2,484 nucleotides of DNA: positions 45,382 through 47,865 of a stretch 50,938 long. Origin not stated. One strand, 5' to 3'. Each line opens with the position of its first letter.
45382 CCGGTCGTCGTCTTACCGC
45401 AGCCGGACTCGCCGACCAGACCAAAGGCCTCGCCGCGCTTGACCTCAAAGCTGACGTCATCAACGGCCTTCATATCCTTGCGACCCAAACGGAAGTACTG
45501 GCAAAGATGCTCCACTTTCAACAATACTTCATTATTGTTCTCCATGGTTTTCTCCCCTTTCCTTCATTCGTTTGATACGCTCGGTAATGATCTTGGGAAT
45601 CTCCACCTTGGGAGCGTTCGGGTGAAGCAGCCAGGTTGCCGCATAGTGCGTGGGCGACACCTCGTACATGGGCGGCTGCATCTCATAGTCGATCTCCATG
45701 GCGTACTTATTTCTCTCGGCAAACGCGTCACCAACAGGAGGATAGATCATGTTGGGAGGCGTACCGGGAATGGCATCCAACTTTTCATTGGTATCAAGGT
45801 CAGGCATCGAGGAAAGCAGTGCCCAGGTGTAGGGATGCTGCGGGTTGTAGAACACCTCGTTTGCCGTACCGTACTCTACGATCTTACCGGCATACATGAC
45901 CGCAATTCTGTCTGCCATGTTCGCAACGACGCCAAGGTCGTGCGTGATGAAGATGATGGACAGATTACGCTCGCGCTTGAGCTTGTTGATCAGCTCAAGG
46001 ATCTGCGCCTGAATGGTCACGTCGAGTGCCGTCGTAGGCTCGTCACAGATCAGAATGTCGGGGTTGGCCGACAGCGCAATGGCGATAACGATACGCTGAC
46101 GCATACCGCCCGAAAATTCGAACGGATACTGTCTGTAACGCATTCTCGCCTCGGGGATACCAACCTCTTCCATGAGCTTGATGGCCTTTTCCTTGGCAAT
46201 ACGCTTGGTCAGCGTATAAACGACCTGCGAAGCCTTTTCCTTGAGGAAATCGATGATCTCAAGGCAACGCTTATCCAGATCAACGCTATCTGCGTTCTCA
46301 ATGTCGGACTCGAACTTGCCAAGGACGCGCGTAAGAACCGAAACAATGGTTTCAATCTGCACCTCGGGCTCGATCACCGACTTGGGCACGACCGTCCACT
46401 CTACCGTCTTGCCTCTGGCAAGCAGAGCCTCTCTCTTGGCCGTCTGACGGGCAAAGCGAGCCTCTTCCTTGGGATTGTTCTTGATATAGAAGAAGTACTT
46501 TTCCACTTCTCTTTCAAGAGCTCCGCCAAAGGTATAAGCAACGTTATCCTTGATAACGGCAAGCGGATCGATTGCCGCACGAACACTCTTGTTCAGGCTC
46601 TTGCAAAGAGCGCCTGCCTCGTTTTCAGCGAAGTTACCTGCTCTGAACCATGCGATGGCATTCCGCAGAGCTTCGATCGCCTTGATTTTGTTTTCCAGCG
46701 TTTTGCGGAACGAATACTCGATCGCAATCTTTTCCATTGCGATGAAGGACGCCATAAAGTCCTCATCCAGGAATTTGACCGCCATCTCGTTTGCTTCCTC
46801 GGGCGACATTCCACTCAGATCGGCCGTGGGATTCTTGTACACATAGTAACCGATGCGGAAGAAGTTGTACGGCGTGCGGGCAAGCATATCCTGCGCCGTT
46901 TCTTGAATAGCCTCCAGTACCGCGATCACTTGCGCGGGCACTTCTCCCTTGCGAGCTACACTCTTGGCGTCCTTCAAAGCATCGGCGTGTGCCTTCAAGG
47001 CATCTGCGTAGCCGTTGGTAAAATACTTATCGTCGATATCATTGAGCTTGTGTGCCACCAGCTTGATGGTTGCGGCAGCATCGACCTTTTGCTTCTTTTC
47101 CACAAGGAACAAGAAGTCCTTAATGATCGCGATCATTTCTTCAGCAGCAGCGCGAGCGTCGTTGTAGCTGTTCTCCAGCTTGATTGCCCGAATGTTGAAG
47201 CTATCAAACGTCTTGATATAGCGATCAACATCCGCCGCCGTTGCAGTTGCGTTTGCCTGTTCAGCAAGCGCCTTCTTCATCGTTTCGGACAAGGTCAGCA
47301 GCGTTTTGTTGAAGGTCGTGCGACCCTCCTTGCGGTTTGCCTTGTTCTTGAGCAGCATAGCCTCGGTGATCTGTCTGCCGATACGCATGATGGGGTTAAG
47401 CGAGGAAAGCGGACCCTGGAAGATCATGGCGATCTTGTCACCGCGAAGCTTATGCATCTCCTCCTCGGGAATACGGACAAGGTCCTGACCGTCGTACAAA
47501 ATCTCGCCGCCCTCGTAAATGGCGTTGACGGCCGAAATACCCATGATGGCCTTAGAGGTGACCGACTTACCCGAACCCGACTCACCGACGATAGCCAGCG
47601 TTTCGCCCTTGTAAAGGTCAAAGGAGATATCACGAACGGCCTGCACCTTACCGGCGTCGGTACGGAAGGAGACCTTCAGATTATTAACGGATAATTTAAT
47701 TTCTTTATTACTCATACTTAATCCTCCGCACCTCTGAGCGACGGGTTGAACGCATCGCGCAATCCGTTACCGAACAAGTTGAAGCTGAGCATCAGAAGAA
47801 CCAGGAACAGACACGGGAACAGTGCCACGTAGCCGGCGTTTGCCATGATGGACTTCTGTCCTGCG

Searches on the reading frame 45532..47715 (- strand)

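Call 27: search_protein_families(library=pfam, proteins=[window:45532-47715:-], max_evalue=0.00001)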
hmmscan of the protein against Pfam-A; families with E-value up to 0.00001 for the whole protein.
window:45532-47715:- (727 aa): 3 families
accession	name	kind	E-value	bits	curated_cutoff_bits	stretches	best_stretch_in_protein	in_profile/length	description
PF00005.33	ABC_tran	-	8.5e-28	98.1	25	2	28-147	2-114/137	ABC transporter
PF08352.17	oligo_HPY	-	1.1e-13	51.8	27.1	1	613-674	1-63/65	Oligopeptide/dipeptide transporter, C-terminal region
PF13304.12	AAA_21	-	4.2e-09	37.3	27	1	524-597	228-303/304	AAA domain, putative AbiEii toxin, Type IV TA system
